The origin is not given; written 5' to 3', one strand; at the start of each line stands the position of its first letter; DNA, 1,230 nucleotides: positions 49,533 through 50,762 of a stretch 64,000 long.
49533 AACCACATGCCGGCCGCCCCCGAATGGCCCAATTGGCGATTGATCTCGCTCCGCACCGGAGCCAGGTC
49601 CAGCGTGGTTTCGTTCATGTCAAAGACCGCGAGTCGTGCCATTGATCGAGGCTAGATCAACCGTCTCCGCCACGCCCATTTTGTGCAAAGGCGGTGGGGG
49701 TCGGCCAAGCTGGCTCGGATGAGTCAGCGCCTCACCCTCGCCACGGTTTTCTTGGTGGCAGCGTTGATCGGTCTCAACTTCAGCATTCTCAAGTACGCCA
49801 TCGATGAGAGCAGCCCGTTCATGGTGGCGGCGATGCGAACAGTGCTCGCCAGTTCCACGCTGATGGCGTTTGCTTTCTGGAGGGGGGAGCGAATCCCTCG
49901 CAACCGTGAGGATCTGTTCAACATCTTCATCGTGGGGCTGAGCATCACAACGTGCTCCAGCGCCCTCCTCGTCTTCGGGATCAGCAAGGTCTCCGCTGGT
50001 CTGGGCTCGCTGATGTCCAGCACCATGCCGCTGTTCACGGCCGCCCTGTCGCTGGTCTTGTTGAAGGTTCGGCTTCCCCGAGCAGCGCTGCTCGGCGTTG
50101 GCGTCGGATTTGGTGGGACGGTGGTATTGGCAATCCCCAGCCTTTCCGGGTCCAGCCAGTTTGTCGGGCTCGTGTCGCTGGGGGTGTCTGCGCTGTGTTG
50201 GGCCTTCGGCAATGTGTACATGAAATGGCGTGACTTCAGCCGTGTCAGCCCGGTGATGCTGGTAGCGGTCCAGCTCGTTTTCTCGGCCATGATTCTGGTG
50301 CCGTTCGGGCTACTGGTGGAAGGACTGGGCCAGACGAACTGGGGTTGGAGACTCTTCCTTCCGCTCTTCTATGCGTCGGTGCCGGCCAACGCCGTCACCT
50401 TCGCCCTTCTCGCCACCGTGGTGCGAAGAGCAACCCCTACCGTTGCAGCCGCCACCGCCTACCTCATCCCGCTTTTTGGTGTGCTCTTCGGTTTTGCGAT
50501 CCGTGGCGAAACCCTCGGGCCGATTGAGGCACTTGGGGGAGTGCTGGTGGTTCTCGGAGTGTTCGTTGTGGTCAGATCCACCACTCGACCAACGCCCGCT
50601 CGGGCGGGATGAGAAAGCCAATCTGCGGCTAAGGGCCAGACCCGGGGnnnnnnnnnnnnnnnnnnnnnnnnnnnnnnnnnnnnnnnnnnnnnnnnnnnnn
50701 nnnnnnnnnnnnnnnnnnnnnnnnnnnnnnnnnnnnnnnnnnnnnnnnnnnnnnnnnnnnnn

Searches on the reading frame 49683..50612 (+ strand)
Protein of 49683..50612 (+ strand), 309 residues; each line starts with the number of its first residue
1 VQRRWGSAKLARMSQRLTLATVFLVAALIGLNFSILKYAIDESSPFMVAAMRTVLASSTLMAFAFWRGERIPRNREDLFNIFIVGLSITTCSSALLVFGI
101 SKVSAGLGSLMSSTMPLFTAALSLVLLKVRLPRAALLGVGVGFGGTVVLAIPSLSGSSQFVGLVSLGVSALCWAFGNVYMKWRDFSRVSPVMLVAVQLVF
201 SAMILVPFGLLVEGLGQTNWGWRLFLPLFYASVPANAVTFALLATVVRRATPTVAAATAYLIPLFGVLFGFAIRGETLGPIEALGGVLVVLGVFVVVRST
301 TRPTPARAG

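Call 8: search_protein_families(library=pfam, proteins=[window:49683-50612:+], max_evalue=0.001)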
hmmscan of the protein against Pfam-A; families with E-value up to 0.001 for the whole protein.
window:49683-50612:+ (309 aa): 3 families
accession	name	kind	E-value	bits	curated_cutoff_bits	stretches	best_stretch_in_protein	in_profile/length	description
PF00892.27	EamA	-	2.2e-39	135.3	28.2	2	20-149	5-133/135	EamA-like transporter family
PF03151.22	TPT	-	2.4e-07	30.9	30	1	32-294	21-288/291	Triose-phosphate Transporter family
PF08627.16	CRT-like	-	0.00093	18.7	26.9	1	57-160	45-149/335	CRT-like, chloroquine-resistance transporter-like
